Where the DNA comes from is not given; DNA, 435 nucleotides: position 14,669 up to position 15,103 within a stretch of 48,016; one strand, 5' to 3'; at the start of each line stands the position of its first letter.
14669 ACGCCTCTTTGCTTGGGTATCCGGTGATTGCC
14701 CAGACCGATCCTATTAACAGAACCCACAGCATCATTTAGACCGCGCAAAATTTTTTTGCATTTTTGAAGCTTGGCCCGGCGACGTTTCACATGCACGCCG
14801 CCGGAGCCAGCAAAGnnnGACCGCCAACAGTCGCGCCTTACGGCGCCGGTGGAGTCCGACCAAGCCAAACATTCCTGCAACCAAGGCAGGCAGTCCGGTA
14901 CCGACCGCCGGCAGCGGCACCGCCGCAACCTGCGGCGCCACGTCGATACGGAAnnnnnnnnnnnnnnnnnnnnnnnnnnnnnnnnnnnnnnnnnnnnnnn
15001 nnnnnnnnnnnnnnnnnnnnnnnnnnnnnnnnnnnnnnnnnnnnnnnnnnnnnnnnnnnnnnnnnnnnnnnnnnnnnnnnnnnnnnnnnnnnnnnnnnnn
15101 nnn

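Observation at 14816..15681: Phage-borne exosortase substrate (VPLPA/PEP-CTERM protein) in a two-gene moron at the immunity position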

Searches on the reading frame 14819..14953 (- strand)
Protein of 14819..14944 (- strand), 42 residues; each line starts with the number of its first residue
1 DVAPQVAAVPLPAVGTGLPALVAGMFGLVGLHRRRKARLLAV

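Call 6: search_protein_families(library=ncbifam, proteins=[window:14819-14944:-, window:14819-14926:-], max_evalue=10)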
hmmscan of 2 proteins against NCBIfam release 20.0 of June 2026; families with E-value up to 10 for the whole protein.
seq(42 aa): 1 family
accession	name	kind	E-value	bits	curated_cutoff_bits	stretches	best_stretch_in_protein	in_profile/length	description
NF058582.1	Microco_LAVTG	domain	0.048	13.8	27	1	7-35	7-34/34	LAVTG motif-containing sortase-dependent surface protein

seq(36 aa): 2 families
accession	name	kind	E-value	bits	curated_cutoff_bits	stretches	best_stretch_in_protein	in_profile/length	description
NF058582.1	Microco_LAVTG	domain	0.031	14.4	27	1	1-29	7-34/34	LAVTG motif-containing sortase-dependent surface protein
TIGR03901.2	MYXO-CTERM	domain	0.47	10.9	20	1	10-29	13-32/34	MYXO-CTERM sorting domain-containing protein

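Call 7: search_protein_families(library=pfam, proteins=[window:14819-14944:-, window:14819-14926:-], max_evalue=10)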
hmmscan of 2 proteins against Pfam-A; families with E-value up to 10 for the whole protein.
seq(42 aa): 0 families

seq(36 aa): 0 families

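Call 49: search_protein_representatives(alignment_id=A2)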
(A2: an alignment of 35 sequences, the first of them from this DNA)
Query: 35 sequences, 35 profile positions. Proteins with E-value up to 0.001 (for the whole library): 5200; up to 1e-10: 312; up to 1e-30: 0. The best 150 are listed.
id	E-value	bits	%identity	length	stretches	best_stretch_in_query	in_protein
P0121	1.7e-20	88.2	-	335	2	1-33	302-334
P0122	3.7e-20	87.1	-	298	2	1-33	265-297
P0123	8.7e-18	79.6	-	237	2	2-33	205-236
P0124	3.8e-15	71.1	-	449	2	2-30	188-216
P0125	5.2e-15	70.7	-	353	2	2-31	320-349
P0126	2.6e-14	68.5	-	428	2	2-31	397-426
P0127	2.8e-14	68.3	-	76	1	1-33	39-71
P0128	3.1e-14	68.2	-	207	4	2-32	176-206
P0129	1.1e-13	66.5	-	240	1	2-33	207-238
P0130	1.1e-13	66.5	-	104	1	2-33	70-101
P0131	1.2e-13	66.3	-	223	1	2-34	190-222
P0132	1.3e-13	66.2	-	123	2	2-31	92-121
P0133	1.3e-13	66.1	-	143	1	2-33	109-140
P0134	1.4e-13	66.1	-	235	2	2-32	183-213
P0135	1.7e-13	65.8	-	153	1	2-33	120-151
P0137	1.9e-13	65.7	-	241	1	3-33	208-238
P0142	3.2e-13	64.9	-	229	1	1-32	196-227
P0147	5.3e-13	64.3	-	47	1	2-33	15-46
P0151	5.7e-13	64.1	-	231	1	2-34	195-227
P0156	1.1e-12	63.3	-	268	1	2-34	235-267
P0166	2.0e-12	62.4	-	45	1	2-33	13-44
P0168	2.0e-12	62.4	-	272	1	1-34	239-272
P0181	2.8e-12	61.9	-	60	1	3-33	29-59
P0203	4.5e-12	61.3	-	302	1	2-34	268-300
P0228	9.3e-12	60.3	-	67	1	2-31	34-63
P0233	1.0e-11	60.2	-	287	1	1-34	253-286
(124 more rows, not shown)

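Call 55: list_cluster_members(proteins=[P0129, P0131, P0137, P0142, P0151, P0156, P0168, P0233, P0126, P0203])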
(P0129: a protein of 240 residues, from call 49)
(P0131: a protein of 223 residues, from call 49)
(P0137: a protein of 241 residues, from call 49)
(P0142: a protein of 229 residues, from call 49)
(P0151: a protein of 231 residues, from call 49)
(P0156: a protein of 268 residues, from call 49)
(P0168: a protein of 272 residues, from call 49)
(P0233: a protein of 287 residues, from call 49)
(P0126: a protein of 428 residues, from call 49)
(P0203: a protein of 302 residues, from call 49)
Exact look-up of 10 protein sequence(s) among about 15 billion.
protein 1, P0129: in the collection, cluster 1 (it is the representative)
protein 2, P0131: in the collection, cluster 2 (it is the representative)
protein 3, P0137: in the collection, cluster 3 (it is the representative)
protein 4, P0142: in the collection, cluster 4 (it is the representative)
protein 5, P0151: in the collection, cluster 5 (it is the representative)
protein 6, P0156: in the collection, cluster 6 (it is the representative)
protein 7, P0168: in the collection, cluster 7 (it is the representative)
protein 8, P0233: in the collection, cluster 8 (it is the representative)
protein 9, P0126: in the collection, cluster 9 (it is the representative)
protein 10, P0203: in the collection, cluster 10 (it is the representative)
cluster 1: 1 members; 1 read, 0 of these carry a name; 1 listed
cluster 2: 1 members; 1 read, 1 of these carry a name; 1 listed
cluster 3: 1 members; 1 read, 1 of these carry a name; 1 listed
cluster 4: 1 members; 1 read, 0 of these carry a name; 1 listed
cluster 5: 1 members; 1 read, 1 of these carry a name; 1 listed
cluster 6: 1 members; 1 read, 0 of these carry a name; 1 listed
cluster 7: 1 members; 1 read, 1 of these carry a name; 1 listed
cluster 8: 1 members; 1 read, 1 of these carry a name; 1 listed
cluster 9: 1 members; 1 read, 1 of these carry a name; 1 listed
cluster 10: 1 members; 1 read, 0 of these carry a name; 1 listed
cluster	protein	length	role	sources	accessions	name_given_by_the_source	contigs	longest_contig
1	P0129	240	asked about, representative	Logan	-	-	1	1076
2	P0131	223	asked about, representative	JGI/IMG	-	hypothetical protein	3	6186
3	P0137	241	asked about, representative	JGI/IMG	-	hypothetical protein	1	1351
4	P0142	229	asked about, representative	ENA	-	-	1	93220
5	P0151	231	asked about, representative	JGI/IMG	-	hypothetical protein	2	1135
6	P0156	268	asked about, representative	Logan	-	-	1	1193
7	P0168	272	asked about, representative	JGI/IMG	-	hypothetical protein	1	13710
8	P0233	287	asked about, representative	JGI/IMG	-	hypothetical protein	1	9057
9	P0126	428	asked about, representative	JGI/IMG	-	hypothetical protein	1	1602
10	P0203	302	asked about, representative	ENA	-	-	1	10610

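Call 58: find_homologous_proteins(query=A3, max_evalue=0.001)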
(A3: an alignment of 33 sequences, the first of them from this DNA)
Query A3 (33 sequences) (45 aa, profile of the alignment): 1060 proteins with E <= 0.001 among 3859 candidates; the best 120 are listed.
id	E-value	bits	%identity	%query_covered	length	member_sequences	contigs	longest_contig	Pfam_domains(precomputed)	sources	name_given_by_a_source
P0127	4.6e-14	69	40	89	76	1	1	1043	-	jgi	-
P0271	9.7e-14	68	53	38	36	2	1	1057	-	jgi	jgi:hypothetical protein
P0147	1.6e-13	68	45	89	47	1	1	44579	-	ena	-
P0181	1.7e-13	68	50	76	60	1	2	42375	-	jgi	jgi:hypothetical protein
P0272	1.7e-13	68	50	67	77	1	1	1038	-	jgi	jgi:hypothetical protein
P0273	1.9e-13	67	57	62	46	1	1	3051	-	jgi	jgi:hypothetical protein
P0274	2.0e-13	67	53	80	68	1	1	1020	-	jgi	jgi:hypothetical protein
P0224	2.3e-13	67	50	89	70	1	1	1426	-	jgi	-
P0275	2.4e-13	67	47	67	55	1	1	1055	-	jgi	jgi:hypothetical protein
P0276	2.5e-13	67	56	76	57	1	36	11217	-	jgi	-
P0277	2.8e-13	67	50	71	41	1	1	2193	-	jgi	jgi:LPXTG-motif cell wall-anchored protein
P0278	3.3e-13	67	49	87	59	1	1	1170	-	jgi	jgi:hypothetical protein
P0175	3.7e-13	67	50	71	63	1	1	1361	-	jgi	jgi:hypothetical protein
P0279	5.1e-13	66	42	78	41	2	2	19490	-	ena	-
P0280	5.4e-13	66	52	64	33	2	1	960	-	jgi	jgi:hypothetical protein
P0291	9.4e-13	65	52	69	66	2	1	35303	-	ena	-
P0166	1.2e-12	65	57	51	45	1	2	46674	-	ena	-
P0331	2.4e-12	64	57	62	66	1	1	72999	-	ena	-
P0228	2.7e-12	64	60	67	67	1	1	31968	-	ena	-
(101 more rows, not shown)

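Call 59: find_encoding_contigs(protein=P0331, flank=10000, max_places=1)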
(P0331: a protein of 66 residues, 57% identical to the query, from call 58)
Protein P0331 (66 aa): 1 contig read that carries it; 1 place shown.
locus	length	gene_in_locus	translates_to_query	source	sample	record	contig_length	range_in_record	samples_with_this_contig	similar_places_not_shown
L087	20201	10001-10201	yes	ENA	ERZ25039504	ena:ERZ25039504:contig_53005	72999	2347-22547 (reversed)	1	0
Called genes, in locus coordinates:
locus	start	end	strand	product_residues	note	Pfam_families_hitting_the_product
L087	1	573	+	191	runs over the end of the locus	PF01590:GAF, PF13185:GAF_2, PF13492:GAF_3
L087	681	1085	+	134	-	PF01590:GAF, PF13185:GAF_2, PF13492:GAF_3 (weak), PF00512:HisKA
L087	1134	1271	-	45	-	-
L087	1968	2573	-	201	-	-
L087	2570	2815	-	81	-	-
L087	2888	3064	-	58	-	-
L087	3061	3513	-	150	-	-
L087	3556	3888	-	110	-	-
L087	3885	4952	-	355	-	-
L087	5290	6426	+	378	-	PF08707:PriCT_2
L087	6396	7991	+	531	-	-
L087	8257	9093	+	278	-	-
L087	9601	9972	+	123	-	-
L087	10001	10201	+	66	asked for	-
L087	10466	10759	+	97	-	-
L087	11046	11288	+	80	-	-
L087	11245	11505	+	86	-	-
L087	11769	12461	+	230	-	PF00239:Resolvase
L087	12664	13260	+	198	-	-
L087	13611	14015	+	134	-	PF13340:DUF4096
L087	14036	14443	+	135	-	PF01609:DDE_Tnp_1, PF13586:DDE_Tnp_1_2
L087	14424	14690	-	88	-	PF08241:Methyltransf_11 (weak), PF08242:Methyltransf_12 (weak), PF13649:Methyltransf_25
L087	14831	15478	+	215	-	-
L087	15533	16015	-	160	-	PF05638:T6SS_HCP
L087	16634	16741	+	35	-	-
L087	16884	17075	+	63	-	-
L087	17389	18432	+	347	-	PF12625:Arabinose_bd, PF00165:HTH_AraC (faint), PF12833:HTH_18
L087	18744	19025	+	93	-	-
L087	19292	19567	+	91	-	-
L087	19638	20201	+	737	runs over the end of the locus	PF23139:OB_YrrC, PF14520:HHH_5, PF12826:HHH_2 (weak), PF14490:HHH_RecD2, PF13245:AAA_19, PF13604:AAA_30, PF18335:SH3_13, PF13538:UvrD_C_2, +2 more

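Call 60: find_encoding_contigs(protein=P0291, flank=10000, max_places=1)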
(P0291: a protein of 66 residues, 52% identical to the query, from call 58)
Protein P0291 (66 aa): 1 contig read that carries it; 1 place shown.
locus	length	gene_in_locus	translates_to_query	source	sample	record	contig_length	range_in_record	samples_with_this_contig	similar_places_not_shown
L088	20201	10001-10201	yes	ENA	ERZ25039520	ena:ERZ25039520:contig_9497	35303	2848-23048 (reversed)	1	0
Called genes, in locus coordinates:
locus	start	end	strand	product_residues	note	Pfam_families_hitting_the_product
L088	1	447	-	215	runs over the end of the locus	-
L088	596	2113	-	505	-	-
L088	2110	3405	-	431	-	PF04404:ERF, PF06147:DUF968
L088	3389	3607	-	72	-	-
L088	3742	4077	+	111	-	-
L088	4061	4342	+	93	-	-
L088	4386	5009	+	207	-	-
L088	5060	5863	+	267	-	PF13578:Methyltransf_24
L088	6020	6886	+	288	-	PF05598:DUF772, PF01609:DDE_Tnp_1, PF13612:DDE_Tnp_1_3, PF13359:DDE_Tnp_4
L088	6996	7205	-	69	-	-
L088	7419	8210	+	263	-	PF05050:Methyltransf_21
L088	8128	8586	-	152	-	-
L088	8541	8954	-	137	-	PF01527:HTH_Tnp_1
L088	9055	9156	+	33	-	-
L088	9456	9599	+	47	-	-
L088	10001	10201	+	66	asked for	-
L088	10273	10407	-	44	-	-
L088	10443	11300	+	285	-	-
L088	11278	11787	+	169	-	-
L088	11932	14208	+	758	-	PF02706:Wzz, PF01656:CbiA (weak), PF13614:AAA_31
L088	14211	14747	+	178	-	PF02357:NusG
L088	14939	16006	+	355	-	PF01073:3Beta_HSD (weak), PF01370:Epimerase, PF16363:GDP_Man_Dehyd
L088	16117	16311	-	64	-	-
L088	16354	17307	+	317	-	PF01061:ABC2_membrane (weak)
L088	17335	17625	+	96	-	PF00005:ABC_tran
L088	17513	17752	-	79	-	-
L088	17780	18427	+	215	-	PF14524:Wzt_C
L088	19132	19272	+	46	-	-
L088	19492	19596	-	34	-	-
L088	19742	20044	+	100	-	-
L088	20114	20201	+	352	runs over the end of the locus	PF13439:Glyco_transf_4, PF13579:Glyco_trans_4_4 (weak), PF00534:Glycos_transf_1, PF13692:Glyco_trans_1_4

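Call 61: find_encoding_contigs(protein=P0166, flank=10000, max_places=1)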
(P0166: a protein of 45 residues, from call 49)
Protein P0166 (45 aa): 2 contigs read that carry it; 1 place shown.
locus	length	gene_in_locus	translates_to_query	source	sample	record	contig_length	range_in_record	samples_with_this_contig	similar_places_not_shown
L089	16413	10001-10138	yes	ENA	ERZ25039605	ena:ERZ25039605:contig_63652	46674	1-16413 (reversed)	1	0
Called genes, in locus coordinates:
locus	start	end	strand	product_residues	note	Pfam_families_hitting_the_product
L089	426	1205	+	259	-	PF08878:HamA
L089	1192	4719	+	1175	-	PF00270:DEAD, PF04851:ResIII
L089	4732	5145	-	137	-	-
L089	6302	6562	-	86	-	-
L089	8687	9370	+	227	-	-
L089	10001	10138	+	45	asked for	-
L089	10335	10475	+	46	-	-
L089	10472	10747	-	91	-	-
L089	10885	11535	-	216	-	PF01609:DDE_Tnp_1 (weak)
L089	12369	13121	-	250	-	-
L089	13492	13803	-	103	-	-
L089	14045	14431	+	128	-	PF11969:DcpS_C, PF01230:HIT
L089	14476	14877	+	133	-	PF00903:Glyoxalase, PF18029:Glyoxalase_6 (weak)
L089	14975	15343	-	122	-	PF03411:Peptidase_M74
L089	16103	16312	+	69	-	-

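Call 74: search_protein_families(library=pfam, proteins=[P0233, P0168, P0203, P0126, P0156, P0129, P0131, P0137, P0142, P0124], max_evalue=0.01)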
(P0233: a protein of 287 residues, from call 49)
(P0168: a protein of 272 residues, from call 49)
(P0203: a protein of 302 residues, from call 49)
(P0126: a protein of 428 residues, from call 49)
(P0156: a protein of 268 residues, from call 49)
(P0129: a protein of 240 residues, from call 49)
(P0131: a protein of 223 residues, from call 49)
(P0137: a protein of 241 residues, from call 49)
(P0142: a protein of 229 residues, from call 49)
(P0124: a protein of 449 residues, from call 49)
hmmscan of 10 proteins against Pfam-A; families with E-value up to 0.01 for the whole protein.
P0233 (287 aa): 0 families

P0168 (272 aa): 0 families

P0203 (302 aa): 0 families

P0126 (428 aa): 0 families

P0156 (268 aa): 0 families

P0129 (240 aa): 0 families

P0131 (223 aa): 0 families

P0137 (241 aa): 0 families

P0142 (229 aa): 0 families

P0124 (449 aa): 0 families

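Call 75: search_protein_families(library=ncbifam, proteins=[P0233, P0168, P0203, P0126, P0156, P0129, P0131, P0137, P0142, P0124], max_evalue=0.01)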
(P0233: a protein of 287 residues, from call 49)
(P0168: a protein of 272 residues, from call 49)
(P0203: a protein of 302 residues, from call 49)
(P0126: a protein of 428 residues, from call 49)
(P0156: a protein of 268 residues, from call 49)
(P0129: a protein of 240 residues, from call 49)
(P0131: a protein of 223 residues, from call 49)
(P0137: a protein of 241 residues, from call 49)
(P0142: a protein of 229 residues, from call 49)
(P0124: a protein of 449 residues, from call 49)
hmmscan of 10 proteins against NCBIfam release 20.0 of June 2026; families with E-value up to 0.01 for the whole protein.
P0233 (287 aa): 0 families

P0168 (272 aa): 0 families

P0203 (302 aa): 0 families

P0126 (428 aa): 0 families

P0156 (268 aa): 0 families

P0129 (240 aa): 1 family
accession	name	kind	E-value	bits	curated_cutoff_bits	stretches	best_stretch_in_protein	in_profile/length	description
NF033947.0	PEP-cistern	hypoth_equivalog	1.9e-36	125.7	60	1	22-233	1-194/195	cistern family PEP-CTERM protein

P0131 (223 aa): 0 families

P0137 (241 aa): 0 families

P0142 (229 aa): 0 families

P0124 (449 aa): 2 families
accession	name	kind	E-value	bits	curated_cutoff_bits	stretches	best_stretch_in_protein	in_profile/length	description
TIGR01167.1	LPXTG_anchor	domain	0.00045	20.8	15.9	0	194-216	14-34/34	LPXTG cell wall anchor domain-containing protein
NF045529.2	Heimdall-CTERM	domain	0.001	19.4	24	0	417-436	8-26/26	Heimdall-CTERM domain-containing surface protein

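Call 80: find_encoding_contigs(protein=P0147, flank=10000, max_places=1)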
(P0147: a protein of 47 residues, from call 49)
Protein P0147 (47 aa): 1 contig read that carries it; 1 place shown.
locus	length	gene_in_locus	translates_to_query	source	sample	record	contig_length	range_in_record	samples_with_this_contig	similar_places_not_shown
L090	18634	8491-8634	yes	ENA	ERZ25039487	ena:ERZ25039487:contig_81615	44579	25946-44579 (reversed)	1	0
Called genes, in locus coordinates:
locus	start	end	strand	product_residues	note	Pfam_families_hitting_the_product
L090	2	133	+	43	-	?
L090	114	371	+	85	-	-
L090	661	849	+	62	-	-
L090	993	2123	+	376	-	PF01370:Epimerase, PF04321:RmlD_sub_bind (weak), PF16363:GDP_Man_Dehyd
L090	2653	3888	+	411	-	PF00483:NTP_transferase, PF22640:ManC_GMP_beta-helix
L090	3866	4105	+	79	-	PF01050:MannoseP_isomer, PF07883:Cupin_2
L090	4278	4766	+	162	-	-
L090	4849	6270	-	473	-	PF00515:TPR_1 (faint), PF07719:TPR_2 (faint), PF12895:ANAPC3 (faint), PF13174:TPR_6 (faint), PF13432:TPR_16 (weak), PF13371:TPR_9 (weak), PF14559:TPR_19, PF13431:TPR_17 (weak), +13 more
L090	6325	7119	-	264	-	PF12895:ANAPC3 (faint), PF13428:TPR_14 (faint), PF13431:TPR_17 (faint), PF13432:TPR_16 (weak), PF14559:TPR_19, PF23914:TPR_CcmH_CycH (faint), PF24575:TPR_Slam (faint), PF14559:TPR_19 (weak), +1 more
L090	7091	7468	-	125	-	PF07719:TPR_2 (faint), PF13424:TPR_12 (faint), PF13431:TPR_17 (faint), PF13432:TPR_16 (weak), PF00515:TPR_1 (faint), PF13414:TPR_11 (weak), PF14559:TPR_19, PF13428:TPR_14 (weak)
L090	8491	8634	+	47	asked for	-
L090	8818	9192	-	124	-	-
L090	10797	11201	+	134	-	-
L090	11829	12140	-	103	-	-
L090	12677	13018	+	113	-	PF02357:NusG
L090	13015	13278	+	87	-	PF00467:KOW (weak)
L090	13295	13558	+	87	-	-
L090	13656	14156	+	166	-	-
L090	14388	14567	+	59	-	-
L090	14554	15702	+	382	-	PF13439:Glyco_transf_4 (weak), PF20706:GT4-conflict, PF00534:Glycos_transf_1, PF13692:Glyco_trans_1_4, PF13524:Glyco_trans_1_2 (weak)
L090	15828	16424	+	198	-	PF01073:3Beta_HSD, PF01370:Epimerase, PF02719:Polysacc_synt_2, PF04321:RmlD_sub_bind, PF07993:NAD_binding_4 (faint), PF16363:GDP_Man_Dehyd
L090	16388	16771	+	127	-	-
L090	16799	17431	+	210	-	PF00483:NTP_transferase (weak), PF12804:NTP_transf_3 (weak)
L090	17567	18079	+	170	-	PF13522:GATase_6, PF13537:GATase_7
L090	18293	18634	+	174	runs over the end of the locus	PF00733:Asn_synthase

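Call 81: find_encoding_contigs(protein=P0181, flank=10000, max_places=1)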
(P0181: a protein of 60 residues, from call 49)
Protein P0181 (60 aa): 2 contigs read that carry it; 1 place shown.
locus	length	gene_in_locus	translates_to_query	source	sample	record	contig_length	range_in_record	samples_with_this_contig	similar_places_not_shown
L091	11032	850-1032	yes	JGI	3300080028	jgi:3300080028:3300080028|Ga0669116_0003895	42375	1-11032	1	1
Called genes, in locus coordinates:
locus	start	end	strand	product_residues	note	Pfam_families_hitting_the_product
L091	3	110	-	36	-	?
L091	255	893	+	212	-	-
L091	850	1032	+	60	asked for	-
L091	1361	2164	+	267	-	-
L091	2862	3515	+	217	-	PF22825:HpiC1-like (weak)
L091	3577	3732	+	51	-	-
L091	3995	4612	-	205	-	-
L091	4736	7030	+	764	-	PF02706:Wzz, PF01656:CbiA (weak), PF10609:ParA (weak), PF13614:AAA_31 (weak)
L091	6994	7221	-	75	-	-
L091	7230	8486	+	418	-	PF13579:Glyco_trans_4_4 (faint)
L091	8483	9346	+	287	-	PF01061:ABC2_membrane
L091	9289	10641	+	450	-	PF00005:ABC_tran, PF13304:AAA_21 (faint), PF14524:Wzt_C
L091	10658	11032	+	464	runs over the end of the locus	-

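Call 82: find_encoding_contigs(protein=P0228, flank=10000, max_places=1)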
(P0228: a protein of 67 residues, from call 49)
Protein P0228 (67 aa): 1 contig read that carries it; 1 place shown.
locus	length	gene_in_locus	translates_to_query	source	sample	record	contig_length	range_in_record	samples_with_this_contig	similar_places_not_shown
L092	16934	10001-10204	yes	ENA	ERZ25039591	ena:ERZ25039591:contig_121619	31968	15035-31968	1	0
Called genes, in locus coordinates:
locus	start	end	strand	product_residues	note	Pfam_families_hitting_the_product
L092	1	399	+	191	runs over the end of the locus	PF00155:Aminotran_1_2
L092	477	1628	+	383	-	PF02239:Cytochrom_D1 (faint), PF21783:YNCE (faint), PF23381:Beta-prop_IFT122_1st (faint), PF23414:Beta-prop_EML_2 (faint), PF25174:Beta-prop_THOC3 (weak)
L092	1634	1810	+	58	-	-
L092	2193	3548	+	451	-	PF00069:Pkinase, PF07714:PK_Tyr_Ser-Thr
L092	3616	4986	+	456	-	PF00083:Sugar_tr, PF07690:MFS_1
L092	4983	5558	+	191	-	PF08501:Shikimate_dh_N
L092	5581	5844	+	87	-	-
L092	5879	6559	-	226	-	-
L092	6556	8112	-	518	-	-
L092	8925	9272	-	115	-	-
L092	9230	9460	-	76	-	-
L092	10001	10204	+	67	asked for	-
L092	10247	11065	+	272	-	PF00483:NTP_transferase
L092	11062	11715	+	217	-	PF02585:PIG-L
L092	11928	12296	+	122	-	-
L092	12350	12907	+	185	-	PF00908:dTDP_sugar_isom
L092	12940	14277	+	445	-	PF21135:DRL_cat, PF08666:SAF (weak)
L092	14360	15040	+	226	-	PF01073:3Beta_HSD, PF01370:Epimerase, PF16363:GDP_Man_Dehyd, PF02719:Polysacc_synt_2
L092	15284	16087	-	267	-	PF08245:Mur_ligase_M, PF02875:Mur_ligase_C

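Call 85: find_homologous_proteins(query=L088:10443-11297:+, max_evalue=0.001)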
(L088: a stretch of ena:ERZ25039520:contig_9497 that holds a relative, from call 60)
Query L088:10443-11297:+ (285 aa): 1379 proteins with E <= 0.001 among 7129 candidates; the best 120 are listed.
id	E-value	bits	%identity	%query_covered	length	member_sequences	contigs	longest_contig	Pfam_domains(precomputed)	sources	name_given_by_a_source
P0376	6.8e-177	605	98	100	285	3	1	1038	-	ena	-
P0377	1.5e-176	604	97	100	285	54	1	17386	-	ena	-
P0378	9.0e-176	601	97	100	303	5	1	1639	-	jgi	jgi:exosortase/archaeosortase family protein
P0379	3.1e-165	567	90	100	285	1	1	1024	-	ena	-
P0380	7.9e-148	510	80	100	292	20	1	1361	-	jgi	jgi:hypothetical protein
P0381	1.1e-146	506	80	98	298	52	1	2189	-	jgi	jgi:exosortase/archaeosortase family protein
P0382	6.9e-128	444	70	98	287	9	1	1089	-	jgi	jgi:hypothetical protein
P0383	2.2e-126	439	70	99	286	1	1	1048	-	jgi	-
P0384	2.2e-123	430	69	100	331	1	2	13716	-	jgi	jgi:hypothetical protein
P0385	3.1e-123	429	81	86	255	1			-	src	-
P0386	3.2e-123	429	69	100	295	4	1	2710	-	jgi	jgi:hypothetical protein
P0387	2.5e-121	423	65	99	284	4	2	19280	-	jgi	jgi:exosortase/archaeosortase family protein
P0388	3.8e-121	422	66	100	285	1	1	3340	-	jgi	jgi:exosortase/archaeosortase family protein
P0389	1.1e-120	421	66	98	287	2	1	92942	-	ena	-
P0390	6.9e-120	418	68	100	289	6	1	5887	-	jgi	jgi:hypothetical protein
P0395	2.4e-117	410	64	100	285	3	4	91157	-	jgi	jgi:exosortase/archaeosortase family protein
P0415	6.6e-107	375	62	96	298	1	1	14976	PF09721.16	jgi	jgi:hypothetical protein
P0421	3.4e-105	370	61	98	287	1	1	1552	PF09721.16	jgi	jgi:hypothetical protein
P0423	4.8e-105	369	59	100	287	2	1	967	PF09721.16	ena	-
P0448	1.1e-95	339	58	100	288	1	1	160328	-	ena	-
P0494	7.1e-93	329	63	79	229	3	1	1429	PF09721.16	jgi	jgi:exosortase/archaeosortase family protein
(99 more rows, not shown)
